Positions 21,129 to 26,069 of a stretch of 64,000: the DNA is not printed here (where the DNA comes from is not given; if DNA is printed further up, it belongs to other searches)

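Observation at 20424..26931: Tightly coupled operon of three exported proteins: HEAT-repeat protein, 1546-aa giant, 7-bladed NHL lipoprotein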

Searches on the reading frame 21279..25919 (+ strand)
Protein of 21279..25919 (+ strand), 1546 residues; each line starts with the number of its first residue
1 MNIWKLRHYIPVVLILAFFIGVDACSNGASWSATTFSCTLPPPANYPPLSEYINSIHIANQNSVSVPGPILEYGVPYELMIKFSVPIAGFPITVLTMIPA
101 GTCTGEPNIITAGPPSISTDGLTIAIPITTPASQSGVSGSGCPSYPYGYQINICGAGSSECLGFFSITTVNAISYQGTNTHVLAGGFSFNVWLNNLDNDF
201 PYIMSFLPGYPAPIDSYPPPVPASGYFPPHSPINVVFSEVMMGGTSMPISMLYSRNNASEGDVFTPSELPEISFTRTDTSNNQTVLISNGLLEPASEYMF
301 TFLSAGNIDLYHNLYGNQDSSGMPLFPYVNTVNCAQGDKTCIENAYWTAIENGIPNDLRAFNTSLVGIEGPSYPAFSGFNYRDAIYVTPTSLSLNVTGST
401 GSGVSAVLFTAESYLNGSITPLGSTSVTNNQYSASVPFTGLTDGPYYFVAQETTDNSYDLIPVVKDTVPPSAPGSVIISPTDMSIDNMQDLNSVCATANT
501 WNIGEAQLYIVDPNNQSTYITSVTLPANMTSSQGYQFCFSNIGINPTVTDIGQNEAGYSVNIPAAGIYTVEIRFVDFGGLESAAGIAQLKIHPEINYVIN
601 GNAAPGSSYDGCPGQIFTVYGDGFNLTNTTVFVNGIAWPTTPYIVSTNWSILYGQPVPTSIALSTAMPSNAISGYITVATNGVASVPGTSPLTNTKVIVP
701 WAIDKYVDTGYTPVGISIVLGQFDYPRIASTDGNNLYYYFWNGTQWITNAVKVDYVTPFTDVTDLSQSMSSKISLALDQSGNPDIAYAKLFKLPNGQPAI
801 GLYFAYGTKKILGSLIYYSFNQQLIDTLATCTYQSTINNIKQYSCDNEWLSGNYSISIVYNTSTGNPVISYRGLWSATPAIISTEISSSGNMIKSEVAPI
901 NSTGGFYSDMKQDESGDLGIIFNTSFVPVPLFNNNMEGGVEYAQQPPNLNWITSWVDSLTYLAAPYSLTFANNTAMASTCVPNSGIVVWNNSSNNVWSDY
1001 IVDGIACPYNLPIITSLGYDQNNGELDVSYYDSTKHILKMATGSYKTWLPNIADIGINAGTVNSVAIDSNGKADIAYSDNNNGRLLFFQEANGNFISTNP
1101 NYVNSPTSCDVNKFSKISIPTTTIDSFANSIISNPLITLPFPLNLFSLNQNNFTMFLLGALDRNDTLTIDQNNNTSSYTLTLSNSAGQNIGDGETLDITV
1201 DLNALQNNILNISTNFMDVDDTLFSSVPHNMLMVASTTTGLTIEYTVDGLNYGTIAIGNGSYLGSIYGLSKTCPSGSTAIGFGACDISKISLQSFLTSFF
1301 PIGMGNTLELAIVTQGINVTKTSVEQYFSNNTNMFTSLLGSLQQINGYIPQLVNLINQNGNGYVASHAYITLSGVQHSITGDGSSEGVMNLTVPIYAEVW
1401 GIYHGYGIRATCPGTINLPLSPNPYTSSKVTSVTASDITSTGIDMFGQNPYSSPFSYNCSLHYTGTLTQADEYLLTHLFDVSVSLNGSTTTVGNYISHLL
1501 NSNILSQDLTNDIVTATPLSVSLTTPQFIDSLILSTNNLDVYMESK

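Call 8: search_protein_families(library=pfam, proteins=[window:21279-25919:+], max_evalue=0.1)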
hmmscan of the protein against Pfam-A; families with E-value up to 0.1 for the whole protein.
window:21279-25919:+ (1546 aa): 0 families

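Call 9: search_protein_families(library=ncbifam, proteins=[window:21279-25919:+], max_evalue=0.1)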
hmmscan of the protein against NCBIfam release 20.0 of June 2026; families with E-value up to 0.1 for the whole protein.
window:21279-25919:+ (1546 aa): 0 families

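Call 12: find_homologous_proteins(query=window:21279-25919:+)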
Query window:21279-25919:+ (1546 aa): 5 proteins with E <= 0.001 among 8000 candidates.
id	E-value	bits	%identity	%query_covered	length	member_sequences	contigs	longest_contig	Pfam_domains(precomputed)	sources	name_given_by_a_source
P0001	0.0e+0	3476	100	100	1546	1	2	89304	-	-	-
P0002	0.0e+0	2367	90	75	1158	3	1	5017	-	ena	-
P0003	0.0e+0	1906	61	100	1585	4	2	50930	-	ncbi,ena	-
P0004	0.0e+0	1734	55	100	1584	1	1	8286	-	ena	-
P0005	0.0e+0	1472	50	100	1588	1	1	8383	-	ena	-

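Call 14: find_encoding_contigs(protein=P0003, flank=10000)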
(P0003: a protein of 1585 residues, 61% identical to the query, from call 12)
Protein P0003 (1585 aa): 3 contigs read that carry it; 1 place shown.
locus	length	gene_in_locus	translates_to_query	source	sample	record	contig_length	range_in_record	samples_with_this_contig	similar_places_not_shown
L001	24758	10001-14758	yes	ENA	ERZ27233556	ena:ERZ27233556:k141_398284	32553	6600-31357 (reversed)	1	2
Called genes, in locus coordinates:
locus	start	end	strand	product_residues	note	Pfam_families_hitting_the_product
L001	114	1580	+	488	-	-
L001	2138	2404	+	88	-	-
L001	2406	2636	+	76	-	PF07927:HicA_toxin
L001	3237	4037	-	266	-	PF08843:AbiEii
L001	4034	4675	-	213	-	PF13338:AbiEi_4 (weak)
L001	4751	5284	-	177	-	-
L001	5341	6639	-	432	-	PF01266:DAO (faint), PF13454:NAD_binding_9 (faint)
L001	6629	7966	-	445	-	-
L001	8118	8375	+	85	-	PF02604:PhdYeFM_antitox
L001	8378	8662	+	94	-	PF05016:ParE_toxin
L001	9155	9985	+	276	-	PF13646:HEAT_2 (weak)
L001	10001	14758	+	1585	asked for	-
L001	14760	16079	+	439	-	PF08450:SGL (faint), PF24684:Vgb_lyase, PF13449:Phytase-like (faint), PF07494:Reg_prop (faint), PF01436:NHL (faint), PF24684:Vgb_lyase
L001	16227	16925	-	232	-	PF08843:AbiEii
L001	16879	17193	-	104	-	-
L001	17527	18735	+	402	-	PF00483:NTP_transferase, PF24894:Hexapep_GlmU, PF25084:LbH_EIF2B (weak), PF25087:GMPPB_C (weak), PF25247:LbH_GLGC (weak)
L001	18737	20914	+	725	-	PF03065:Glyco_hydro_57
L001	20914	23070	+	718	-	PF01074:Glyco_hydro_38N, PF03065:Glyco_hydro_57, PF09094:AmyA-A_glucT_m, PF09095:AmyA-gluTrfs_C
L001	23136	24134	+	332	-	PF01087:GalP_UDP_transf, PF16285:DUF4931_N, PF16268:DUF4921, PF02744:GalP_UDP_tr_C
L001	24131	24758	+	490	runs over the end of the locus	PF08323:Glyco_transf_5, PF13439:Glyco_transf_4, PF20706:GT4-conflict (faint), PF00534:Glycos_transf_1, PF13692:Glyco_trans_1_4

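Call 15: find_encoding_contigs(protein=P0004, flank=10000)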
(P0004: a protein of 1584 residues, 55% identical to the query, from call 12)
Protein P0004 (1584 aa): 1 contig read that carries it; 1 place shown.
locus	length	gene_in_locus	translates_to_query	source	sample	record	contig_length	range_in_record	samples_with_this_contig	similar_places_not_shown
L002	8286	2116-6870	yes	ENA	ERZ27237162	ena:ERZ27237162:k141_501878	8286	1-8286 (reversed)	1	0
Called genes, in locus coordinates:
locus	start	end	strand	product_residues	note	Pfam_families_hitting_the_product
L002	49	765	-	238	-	PF14537:Cytochrom_c3_2 (faint), PF14522:Cytochrome_C7 (weak)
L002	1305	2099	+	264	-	PF13646:HEAT_2 (weak)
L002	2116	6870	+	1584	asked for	-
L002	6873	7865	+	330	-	-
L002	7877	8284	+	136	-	?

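Call 16: find_encoding_contigs(protein=P0005, flank=10000)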
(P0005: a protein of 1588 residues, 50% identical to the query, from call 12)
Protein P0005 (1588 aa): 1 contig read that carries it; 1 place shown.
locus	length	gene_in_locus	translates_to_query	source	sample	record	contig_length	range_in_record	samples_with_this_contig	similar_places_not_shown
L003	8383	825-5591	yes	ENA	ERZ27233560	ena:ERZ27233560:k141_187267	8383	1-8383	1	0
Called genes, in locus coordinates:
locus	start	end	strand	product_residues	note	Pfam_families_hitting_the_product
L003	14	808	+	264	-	PF03130:HEAT_PBS (faint), PF13646:HEAT_2 (weak)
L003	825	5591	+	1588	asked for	-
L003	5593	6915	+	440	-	PF07494:Reg_prop (faint), PF08450:SGL (faint), PF24684:Vgb_lyase, PF01436:NHL (faint)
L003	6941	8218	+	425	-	-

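Call 19: find_related_loci(query=A1, collection=genome_contigs, flank=10000)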
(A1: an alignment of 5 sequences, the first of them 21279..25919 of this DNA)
Query A1 (1546 aa) in genome_contigs; peptide patterns used: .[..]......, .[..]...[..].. (x = any residue, [..] = any of these).
43 stretches matched a pattern, but none encodes a relative of the query by tblastn (E <= 1e-3).

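Call 23: search_solved_structures(query=A1, max_evalue=10, show_alignments=3)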
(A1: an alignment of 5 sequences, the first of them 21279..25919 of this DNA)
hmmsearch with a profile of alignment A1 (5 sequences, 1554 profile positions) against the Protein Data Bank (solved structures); distinct sequences matched with E-value up to 10: 0.

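Call 60: find_related_loci(query=A1, collection=metagenome_contigs, flank=10000)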
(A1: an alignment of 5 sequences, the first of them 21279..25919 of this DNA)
Query A1 (1546 aa) in metagenome_contigs; peptide patterns used: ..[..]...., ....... (x = any residue, [..] = any of these).
484 stretches matched a pattern, but none encodes a relative of the query by tblastn (E <= 1e-3).

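Call 63: search_dna_similar(query=window:21279-25916:+, collection=plasmids, mode=protein, max_evalue=0.001, max_rows=10)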
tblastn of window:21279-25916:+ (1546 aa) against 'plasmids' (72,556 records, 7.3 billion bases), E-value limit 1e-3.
No match.

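Call 64: search_dna_similar(query=window:21279-25916:+, collection=phages, mode=protein, max_evalue=0.001, max_rows=10)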
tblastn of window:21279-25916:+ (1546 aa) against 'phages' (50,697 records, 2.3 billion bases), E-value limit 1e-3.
No match.

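Call 65: find_related_loci(query=A1, collection=viral_contigs, flank=5000)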
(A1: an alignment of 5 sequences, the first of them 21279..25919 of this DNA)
Query A1 (1546 aa) in viral_contigs; peptide patterns used: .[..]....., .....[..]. (x = any residue, [..] = any of these).
171 stretches matched a pattern, but none encodes a relative of the query by tblastn (E <= 1e-3).

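Call 66: search_protein_families(library=padloc, proteins=[window:21279-25919:+], max_evalue=0.1)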
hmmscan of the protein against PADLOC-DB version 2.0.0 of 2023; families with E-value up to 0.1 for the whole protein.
window:21279-25919:+ (1546 aa): 0 families

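Call 67: search_protein_families(library=phrogs, proteins=[window:21279-25919:+], max_evalue=0.1)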
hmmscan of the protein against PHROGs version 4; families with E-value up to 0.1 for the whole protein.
window:21279-25919:+ (1546 aa): 2 families
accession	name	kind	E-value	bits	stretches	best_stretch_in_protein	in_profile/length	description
phrog_4950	-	tail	0.045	14.4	0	734-789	41-94/192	tail fiber protein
phrog_17978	-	unknown function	0.083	14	0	848-886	12-49/71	-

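Call 79: search_protein_families(library=pfam, alignment_id=A1, max_evalue=10)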
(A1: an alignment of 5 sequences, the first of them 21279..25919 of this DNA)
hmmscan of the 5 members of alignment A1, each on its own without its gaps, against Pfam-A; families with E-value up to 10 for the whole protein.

A. member 1, window:21279-25919:+ (1546 aa): 2 families
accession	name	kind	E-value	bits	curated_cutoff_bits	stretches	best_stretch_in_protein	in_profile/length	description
PF23482.1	YLR146W-A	-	0.16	12.5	27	1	1104-1130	34-60/62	YLR146W-A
PF13517.12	FG-GAP_3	-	8.3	7.5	26.9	1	1067-1103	2-37/61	FG-GAP-like repeat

B. families by the number of members that match (of 5 scanned): 5 families
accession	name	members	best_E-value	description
PF10708.14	DUF2510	2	0.00084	Protein of unknown function (DUF2510)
PF22859.1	IBIN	2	0.2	Induced by infection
PF23482.1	YLR146W-A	1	0.16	YLR146W-A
PF11763.13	DIPSY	1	0.16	Cell-wall adhesin ligand-binding C-terminal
PF13517.12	FG-GAP_3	1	8.3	FG-GAP-like repeat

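Call 87: find_encoding_contigs(protein=P0002, flank=10000, max_places=3)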
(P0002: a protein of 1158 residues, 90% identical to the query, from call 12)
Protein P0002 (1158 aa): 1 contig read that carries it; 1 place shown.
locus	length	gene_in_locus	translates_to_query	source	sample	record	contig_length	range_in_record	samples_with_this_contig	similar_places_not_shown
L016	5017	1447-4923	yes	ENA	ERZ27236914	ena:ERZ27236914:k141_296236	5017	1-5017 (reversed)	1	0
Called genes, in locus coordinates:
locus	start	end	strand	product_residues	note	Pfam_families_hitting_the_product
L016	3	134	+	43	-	?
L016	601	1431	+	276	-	PF13646:HEAT_2 (weak)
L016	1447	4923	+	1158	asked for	-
